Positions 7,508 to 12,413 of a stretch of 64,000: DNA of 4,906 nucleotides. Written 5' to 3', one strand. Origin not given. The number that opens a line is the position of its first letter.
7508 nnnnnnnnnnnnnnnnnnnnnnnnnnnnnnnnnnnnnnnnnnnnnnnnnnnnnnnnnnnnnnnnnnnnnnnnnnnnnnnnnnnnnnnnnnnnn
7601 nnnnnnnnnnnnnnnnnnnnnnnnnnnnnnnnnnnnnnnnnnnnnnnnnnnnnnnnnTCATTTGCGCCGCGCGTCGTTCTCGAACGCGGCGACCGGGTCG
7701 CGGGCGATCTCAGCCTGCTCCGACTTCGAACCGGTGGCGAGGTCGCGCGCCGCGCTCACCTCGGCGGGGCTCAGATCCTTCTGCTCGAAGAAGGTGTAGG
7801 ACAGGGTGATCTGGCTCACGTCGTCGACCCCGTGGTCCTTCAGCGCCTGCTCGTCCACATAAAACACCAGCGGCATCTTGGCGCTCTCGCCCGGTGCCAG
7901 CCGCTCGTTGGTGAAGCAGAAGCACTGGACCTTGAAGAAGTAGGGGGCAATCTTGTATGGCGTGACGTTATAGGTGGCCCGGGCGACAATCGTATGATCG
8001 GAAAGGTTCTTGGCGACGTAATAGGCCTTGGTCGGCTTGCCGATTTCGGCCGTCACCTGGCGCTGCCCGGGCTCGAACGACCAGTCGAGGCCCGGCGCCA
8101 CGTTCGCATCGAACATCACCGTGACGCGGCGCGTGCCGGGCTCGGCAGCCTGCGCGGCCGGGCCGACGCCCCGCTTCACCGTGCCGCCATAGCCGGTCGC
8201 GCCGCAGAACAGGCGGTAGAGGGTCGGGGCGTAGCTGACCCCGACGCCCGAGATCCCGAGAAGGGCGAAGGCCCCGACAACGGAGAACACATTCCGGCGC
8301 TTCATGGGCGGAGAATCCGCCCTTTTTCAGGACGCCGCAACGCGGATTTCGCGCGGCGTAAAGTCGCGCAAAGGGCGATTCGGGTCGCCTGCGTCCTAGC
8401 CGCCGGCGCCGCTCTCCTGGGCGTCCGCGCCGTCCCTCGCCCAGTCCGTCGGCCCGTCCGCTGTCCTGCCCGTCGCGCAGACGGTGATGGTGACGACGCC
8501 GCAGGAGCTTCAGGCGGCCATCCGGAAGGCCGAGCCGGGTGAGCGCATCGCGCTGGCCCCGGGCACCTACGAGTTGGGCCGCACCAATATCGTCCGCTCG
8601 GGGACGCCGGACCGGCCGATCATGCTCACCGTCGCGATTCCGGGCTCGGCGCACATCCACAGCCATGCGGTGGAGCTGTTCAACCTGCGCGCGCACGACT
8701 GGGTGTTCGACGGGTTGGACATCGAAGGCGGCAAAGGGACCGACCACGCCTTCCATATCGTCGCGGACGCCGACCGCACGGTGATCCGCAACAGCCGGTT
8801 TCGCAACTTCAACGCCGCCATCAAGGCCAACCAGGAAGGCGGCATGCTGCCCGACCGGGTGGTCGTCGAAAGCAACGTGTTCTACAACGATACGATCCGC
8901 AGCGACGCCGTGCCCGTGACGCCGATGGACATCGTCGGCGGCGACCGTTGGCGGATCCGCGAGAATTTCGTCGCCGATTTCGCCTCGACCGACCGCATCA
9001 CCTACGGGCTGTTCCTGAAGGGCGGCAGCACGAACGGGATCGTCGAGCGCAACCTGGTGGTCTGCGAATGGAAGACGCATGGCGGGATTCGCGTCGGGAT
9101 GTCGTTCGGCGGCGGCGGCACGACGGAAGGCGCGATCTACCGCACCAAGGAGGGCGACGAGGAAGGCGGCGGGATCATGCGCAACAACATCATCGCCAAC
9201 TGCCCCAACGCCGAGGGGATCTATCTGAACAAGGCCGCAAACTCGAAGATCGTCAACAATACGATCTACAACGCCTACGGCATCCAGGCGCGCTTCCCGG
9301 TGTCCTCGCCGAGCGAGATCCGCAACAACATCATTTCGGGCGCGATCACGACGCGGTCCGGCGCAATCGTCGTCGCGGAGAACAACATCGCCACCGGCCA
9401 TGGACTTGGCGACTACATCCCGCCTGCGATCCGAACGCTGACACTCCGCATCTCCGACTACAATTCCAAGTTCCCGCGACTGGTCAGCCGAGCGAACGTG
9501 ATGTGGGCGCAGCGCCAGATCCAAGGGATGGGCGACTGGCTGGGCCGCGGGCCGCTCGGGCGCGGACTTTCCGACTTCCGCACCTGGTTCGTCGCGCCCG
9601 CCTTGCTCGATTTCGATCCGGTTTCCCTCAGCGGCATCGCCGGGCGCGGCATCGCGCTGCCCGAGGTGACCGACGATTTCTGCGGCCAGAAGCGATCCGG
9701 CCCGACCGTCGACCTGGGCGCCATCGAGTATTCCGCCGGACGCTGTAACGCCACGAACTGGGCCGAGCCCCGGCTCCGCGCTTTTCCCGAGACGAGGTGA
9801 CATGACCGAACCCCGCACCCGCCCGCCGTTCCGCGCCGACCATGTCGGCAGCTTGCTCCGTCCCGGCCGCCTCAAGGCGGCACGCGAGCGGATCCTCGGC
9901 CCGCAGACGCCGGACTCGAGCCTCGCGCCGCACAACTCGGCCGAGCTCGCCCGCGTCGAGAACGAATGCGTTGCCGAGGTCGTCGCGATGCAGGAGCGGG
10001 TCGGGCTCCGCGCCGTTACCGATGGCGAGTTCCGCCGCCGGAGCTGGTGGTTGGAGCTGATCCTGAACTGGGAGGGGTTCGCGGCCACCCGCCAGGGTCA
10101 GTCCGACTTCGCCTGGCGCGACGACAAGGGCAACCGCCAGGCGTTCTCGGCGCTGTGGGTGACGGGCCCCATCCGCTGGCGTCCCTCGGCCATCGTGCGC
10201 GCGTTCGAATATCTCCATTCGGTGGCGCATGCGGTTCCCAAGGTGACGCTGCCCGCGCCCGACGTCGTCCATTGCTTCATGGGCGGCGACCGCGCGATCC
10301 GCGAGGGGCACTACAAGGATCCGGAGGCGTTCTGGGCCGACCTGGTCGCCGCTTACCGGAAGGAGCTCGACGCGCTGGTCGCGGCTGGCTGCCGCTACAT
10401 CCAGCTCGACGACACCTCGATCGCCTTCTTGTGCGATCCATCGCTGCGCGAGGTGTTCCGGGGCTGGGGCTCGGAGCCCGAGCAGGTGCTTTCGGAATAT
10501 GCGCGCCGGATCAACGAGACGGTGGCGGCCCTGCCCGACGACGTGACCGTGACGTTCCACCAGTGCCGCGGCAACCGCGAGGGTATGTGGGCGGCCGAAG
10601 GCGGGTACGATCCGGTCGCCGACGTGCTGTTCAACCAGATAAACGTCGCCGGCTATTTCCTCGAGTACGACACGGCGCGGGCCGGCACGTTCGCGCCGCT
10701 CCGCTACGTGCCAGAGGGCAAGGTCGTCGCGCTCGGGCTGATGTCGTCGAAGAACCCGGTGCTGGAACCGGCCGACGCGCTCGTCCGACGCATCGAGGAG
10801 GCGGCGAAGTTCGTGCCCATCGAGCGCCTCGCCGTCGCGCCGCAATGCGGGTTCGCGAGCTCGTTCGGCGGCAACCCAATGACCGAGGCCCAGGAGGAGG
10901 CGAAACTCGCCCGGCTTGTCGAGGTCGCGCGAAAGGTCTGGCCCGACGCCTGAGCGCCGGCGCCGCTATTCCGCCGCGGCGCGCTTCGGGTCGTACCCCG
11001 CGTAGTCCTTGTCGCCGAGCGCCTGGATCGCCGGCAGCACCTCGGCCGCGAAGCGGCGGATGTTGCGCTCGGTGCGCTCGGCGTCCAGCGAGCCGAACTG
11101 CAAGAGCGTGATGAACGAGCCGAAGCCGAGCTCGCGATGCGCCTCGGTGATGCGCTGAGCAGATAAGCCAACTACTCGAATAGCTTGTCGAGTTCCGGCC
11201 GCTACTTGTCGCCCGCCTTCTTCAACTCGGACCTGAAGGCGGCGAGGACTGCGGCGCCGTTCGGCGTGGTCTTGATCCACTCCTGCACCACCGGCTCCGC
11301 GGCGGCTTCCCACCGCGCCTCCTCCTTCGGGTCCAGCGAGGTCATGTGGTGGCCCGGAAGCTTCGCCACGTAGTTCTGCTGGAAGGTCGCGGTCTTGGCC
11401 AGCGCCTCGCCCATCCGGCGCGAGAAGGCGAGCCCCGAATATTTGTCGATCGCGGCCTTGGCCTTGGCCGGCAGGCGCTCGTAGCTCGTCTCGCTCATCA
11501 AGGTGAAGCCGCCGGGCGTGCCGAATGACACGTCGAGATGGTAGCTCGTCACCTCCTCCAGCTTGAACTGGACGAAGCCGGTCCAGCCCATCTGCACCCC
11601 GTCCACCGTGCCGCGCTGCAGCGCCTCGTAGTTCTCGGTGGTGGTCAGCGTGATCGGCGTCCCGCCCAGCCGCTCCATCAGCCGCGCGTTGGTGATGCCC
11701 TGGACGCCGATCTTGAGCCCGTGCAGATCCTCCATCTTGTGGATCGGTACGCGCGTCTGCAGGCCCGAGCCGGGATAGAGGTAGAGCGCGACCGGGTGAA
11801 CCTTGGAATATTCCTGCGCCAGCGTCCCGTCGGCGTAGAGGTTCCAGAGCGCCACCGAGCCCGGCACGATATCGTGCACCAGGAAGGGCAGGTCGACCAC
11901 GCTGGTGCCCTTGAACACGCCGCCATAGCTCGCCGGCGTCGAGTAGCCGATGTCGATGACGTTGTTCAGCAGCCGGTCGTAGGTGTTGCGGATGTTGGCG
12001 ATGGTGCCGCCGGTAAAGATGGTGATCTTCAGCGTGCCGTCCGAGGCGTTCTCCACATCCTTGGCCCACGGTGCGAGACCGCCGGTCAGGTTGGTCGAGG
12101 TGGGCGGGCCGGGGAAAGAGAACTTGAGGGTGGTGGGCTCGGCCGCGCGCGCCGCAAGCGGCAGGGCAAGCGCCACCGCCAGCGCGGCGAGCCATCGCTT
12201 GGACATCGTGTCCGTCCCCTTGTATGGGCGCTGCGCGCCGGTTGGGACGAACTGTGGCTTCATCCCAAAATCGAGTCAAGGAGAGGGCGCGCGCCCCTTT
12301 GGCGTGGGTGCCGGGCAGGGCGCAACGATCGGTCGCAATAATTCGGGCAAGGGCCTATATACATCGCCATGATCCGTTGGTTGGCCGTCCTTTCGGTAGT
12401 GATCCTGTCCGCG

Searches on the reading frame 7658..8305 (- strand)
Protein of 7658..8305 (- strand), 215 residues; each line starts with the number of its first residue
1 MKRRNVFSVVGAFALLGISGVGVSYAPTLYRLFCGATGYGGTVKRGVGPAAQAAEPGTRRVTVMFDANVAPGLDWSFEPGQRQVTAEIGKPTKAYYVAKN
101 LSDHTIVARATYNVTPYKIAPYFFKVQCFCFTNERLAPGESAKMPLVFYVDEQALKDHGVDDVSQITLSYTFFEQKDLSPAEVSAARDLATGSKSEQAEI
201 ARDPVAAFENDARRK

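Call 57: search_protein_families(library=pfam, proteins=[window:7658-8305:-], max_evalue=0.001)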
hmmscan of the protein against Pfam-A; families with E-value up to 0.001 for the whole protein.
window:7658-8305:- (215 aa): 1 family
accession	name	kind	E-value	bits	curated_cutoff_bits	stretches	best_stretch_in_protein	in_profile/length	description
PF04442.19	CtaG_Cox11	-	3.8e-50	170.2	25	1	28-174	3-148/148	Cytochrome c oxidase assembly protein CtaG/Cox11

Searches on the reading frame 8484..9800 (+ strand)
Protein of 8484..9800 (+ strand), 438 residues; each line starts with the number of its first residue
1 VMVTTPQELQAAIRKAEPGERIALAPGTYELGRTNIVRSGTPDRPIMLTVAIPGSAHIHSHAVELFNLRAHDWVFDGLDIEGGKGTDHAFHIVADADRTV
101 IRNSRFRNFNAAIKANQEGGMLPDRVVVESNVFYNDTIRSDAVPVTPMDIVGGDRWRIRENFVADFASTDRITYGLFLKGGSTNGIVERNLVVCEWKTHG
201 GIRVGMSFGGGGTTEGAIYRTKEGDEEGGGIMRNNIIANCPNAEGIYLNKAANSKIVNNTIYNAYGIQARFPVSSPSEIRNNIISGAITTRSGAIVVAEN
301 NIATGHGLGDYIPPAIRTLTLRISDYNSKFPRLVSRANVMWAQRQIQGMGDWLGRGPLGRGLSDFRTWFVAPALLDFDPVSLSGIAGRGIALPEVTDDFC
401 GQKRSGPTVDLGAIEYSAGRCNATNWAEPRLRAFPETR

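Call 57: search_protein_families(library=pfam, proteins=[window:8484-9800:+], max_evalue=0.001)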
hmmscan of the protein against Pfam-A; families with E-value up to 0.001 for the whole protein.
window:8484-9800:+ (438 aa): 3 families
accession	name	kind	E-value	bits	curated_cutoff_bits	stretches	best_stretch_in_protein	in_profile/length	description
PF13229.12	Beta_helix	-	1.3e-09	38.3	25.9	1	228-307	55-138/158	Right handed beta helix region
PF14592.12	Chondroitinas_B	-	5.8e-07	29.3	24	1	3-83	1-79/426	Chondroitinase B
PF05048.19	NosD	-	9.1e-05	22.4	23.6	1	230-297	93-156/212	Periplasmic copper-binding protein (NosD)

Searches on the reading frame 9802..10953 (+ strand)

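Call 57: search_protein_families(library=pfam, proteins=[window:9802-10953:+], max_evalue=0.001)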
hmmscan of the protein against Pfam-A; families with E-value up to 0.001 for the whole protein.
window:9802-10953:+ (383 aa): 1 family
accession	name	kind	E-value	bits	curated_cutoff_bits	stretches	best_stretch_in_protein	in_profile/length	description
PF01717.24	Meth_synt_2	-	7.7e-12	45.6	21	1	51-354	34-306/324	Cobalamin-independent synthase, Catalytic domain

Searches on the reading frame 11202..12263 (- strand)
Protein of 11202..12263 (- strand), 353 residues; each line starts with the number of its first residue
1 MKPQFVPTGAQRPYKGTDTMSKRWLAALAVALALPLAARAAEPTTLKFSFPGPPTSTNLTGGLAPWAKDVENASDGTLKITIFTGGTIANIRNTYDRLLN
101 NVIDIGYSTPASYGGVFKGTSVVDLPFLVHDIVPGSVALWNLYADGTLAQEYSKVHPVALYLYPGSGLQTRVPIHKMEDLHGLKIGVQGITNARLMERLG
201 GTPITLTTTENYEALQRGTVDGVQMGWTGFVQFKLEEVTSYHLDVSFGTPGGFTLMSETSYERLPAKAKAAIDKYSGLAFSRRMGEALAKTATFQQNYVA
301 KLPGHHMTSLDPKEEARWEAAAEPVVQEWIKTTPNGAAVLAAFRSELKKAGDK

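Call 57: search_protein_families(library=pfam, proteins=[window:11202-12263:-], max_evalue=0.001)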
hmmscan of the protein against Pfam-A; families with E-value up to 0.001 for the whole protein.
window:11202-12263:- (353 aa): 1 family
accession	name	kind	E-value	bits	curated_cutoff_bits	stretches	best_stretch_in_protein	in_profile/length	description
PF03480.18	DctP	-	2.2e-37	129.4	23.4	1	55-331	7-285/286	Bacterial extracellular solute-binding protein, family 7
